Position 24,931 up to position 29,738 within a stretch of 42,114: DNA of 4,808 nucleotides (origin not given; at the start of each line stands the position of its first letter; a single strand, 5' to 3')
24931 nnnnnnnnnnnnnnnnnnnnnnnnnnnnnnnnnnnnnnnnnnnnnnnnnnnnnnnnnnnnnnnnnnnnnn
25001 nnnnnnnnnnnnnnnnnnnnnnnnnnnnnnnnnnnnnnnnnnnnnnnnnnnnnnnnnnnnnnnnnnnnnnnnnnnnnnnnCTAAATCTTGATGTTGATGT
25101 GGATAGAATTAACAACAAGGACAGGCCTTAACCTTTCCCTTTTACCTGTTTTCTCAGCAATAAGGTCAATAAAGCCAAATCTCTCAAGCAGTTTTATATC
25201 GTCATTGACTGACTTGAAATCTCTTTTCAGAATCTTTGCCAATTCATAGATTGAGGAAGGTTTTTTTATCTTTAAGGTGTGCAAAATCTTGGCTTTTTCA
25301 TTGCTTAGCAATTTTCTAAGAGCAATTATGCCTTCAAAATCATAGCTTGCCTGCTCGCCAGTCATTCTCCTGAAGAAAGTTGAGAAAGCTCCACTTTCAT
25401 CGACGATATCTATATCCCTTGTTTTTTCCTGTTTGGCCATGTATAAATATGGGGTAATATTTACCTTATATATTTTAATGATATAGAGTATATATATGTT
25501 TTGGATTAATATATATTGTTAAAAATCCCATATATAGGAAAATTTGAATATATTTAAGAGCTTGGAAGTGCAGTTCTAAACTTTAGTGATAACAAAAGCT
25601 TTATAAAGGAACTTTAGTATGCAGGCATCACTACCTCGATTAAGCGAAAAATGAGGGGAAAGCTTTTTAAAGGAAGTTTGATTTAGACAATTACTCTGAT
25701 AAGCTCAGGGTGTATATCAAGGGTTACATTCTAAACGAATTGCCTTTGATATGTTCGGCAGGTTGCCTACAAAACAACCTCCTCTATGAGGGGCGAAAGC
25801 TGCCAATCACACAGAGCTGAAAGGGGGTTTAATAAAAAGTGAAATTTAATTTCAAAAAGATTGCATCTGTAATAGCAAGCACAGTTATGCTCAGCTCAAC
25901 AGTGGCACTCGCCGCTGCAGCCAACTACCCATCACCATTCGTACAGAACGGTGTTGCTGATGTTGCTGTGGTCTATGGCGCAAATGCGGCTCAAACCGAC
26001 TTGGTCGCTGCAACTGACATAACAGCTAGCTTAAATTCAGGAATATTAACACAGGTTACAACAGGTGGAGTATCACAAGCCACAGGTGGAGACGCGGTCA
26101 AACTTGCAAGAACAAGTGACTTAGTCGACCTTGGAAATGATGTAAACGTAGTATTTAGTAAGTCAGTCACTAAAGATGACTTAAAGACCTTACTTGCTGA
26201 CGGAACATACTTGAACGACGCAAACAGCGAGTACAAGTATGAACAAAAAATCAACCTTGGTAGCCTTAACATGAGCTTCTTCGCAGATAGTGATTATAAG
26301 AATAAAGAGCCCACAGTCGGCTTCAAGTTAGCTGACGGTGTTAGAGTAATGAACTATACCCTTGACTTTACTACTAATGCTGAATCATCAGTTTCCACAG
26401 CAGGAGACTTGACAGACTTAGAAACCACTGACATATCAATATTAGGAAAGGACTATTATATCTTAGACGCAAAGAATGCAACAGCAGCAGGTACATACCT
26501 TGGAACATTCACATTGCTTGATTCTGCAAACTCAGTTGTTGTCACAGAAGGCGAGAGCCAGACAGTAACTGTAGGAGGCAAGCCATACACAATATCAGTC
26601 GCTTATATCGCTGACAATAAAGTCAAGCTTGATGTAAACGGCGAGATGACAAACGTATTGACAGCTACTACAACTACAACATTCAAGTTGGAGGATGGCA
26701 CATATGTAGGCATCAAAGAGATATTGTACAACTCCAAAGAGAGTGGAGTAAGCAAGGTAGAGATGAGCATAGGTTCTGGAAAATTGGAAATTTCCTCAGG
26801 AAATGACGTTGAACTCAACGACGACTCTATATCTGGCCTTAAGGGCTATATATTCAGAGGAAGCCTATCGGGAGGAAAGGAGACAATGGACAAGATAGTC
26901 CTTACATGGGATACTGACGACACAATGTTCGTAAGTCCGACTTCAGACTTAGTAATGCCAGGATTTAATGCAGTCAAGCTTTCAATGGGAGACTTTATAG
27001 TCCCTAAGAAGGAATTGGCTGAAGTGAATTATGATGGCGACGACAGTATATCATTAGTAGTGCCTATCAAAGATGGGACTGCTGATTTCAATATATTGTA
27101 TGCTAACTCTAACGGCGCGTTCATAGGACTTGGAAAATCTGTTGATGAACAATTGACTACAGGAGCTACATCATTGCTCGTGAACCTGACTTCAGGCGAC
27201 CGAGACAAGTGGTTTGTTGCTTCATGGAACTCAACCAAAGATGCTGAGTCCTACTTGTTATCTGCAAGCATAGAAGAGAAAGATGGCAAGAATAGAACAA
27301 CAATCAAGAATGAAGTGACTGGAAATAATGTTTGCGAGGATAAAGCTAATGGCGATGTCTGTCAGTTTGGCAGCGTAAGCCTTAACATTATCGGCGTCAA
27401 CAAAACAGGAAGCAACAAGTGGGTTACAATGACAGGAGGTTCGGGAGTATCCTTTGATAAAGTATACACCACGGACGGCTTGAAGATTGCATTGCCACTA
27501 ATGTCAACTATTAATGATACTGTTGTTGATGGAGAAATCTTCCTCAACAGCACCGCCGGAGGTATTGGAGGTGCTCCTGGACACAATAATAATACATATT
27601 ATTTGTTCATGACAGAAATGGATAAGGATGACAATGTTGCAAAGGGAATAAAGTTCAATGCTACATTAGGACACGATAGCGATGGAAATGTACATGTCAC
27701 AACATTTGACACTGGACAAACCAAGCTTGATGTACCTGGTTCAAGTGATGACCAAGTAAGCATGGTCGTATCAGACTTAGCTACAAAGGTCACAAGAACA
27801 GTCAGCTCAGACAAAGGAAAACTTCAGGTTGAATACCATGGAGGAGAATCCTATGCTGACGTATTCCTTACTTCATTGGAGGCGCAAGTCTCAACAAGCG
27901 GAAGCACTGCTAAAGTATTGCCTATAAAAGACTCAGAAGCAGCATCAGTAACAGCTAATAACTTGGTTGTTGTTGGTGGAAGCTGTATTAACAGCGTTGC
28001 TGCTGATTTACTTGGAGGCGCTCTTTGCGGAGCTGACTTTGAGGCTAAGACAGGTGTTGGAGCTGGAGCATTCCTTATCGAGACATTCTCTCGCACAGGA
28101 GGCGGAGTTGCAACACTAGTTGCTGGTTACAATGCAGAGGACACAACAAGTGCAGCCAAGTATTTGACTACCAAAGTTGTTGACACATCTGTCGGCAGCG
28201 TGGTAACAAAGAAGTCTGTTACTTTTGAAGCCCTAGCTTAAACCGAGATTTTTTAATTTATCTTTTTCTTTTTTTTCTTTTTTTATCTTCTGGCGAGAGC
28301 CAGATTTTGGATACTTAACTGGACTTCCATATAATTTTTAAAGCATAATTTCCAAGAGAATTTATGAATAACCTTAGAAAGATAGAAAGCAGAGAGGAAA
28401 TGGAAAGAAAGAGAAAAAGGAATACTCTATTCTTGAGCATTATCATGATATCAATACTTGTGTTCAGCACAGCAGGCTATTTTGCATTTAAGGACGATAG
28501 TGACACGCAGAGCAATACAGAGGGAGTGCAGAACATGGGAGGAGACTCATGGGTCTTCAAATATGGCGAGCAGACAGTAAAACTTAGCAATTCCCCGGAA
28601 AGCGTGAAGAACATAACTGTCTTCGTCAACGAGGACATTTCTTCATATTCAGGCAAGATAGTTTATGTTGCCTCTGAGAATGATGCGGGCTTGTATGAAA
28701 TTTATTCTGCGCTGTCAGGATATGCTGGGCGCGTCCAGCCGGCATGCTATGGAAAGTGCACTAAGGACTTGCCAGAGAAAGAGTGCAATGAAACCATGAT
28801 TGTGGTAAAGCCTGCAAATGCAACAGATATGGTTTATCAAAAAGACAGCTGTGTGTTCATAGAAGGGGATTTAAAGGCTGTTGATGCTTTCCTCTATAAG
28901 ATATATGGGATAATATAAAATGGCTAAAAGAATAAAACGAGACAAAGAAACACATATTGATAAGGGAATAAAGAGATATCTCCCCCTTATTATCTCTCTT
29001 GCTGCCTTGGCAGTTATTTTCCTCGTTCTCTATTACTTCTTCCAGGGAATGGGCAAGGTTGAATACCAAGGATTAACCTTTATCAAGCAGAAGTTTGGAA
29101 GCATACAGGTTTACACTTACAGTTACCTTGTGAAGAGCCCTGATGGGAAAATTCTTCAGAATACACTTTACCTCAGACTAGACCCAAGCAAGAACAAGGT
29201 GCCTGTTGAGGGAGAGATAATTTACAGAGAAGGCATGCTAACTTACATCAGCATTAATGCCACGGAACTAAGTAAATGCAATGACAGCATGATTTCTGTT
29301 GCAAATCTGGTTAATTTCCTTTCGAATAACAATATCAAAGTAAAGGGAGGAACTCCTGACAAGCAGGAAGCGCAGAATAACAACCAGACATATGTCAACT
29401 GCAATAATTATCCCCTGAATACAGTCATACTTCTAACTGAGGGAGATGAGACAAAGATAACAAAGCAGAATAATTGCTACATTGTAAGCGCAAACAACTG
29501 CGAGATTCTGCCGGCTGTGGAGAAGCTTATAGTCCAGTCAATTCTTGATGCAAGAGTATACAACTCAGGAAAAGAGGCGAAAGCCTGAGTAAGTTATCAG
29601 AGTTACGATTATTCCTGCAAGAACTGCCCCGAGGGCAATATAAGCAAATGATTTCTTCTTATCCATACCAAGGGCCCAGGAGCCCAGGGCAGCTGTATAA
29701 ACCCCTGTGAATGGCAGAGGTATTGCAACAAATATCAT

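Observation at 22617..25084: Orphan four-gene operon of class III signal peptide (type IV pilin-like) proteins, reminiscent of a minor-pilin tetrad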

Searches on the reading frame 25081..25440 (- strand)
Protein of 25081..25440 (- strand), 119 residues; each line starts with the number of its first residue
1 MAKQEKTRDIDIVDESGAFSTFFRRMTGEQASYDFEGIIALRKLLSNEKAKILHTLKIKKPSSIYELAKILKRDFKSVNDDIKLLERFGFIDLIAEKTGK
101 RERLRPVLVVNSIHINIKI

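Call 5: search_protein_families(library=pfam, proteins=[window:25081-25440:-], max_evalue=1)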
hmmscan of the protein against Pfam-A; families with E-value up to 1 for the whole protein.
window:25081-25440:- (119 aa): 5 families
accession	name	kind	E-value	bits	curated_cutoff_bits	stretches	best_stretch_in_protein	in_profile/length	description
PF25212.1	HVO_A0114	-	3.1e-16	59.4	27.6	1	31-102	6-75/84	HVO_A0114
PF08279.18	HTH_11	-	0.00052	20.3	25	1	50-97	3-50/55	HTH domain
PF01978.25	TrmB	-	0.0071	16.6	25.6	1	47-97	8-58/68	Sugar-specific transcriptional regulator TrmB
PF01047.28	MarR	-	0.019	15.3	24.6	1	45-92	1-48/59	MarR family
PF11855.13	DUF3375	-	0.078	12.3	28.6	1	63-108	176-221/474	Protein of unknown function (DUF3375)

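Call 6: search_protein_families(library=ncbifam, proteins=[window:25081-25440:-], max_evalue=1)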
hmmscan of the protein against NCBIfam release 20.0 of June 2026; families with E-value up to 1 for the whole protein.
window:25081-25440:- (119 aa): 4 families
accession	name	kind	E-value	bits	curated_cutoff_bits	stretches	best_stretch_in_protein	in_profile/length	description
TIGR01884.1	cas_HTH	subfamily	9.9e-05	21.8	60.2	1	1-96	109-191/202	CRISPR-associated CARF protein Csa3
NF040939.2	trans_reg_lrs14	equivalog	0.00062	19.8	90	1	43-105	17-80/103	Lrs14 family HTH-type transcriptional regulator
NF053606.1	Sta1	subfamily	0.0017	18.4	80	1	45-103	18-76/100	Sta1 family transcriptional regulator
NF053602.1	Phr_regulator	exception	0.0037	16.9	320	1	43-99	7-63/191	heat shock transcription regulator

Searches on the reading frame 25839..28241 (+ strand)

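Call 5: search_protein_families(library=pfam, proteins=[window:25839-28241:+], max_evalue=1)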
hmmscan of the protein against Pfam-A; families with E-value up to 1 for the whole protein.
window:25839-28241:+ (800 aa): 1 family
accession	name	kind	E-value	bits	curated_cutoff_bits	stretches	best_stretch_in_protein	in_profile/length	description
PF05124.17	S_layer_C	-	6e-13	49.3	23.9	1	29-777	4-174/177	S-layer like family, outer domain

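Call 6: search_protein_families(library=ncbifam, proteins=[window:25839-28241:+], max_evalue=1)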
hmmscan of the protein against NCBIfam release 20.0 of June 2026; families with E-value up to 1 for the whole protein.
window:25839-28241:+ (800 aa): 1 family
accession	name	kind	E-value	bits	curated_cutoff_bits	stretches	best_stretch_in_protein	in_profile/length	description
TIGR01564.1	S_layer_MJ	subfamily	8.5e-06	24.7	25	2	6-156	1-143/571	S-layer protein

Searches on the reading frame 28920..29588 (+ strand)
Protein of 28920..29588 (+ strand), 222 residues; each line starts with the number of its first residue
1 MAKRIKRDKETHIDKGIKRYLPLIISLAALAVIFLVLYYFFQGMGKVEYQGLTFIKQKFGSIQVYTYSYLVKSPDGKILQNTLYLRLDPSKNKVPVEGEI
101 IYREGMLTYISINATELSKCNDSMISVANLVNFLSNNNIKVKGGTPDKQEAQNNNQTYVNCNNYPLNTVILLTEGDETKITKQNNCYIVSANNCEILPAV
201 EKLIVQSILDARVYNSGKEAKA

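Call 5: search_protein_families(library=pfam, proteins=[window:28920-29588:+], max_evalue=1)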
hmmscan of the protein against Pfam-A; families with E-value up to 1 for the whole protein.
window:28920-29588:+ (222 aa): 1 family
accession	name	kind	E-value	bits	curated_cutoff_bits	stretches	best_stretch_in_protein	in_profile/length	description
PF09071.16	Alpha-amyl_C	-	0.11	12.8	27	0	3-20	49-66/67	Alpha-amylase, C terminal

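Call 18: search_protein_families(library=ncbifam, proteins=[window:28920-29588:+], max_evalue=0.1)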
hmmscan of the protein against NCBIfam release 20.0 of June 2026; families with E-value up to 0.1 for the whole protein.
window:28920-29588:+ (222 aa): 1 family
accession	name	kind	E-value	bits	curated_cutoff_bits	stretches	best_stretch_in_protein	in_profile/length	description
NF008013.0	PRK10743.1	equivalog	0.029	14.4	212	1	115-193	4-76/137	small heat shock chaperone IbpA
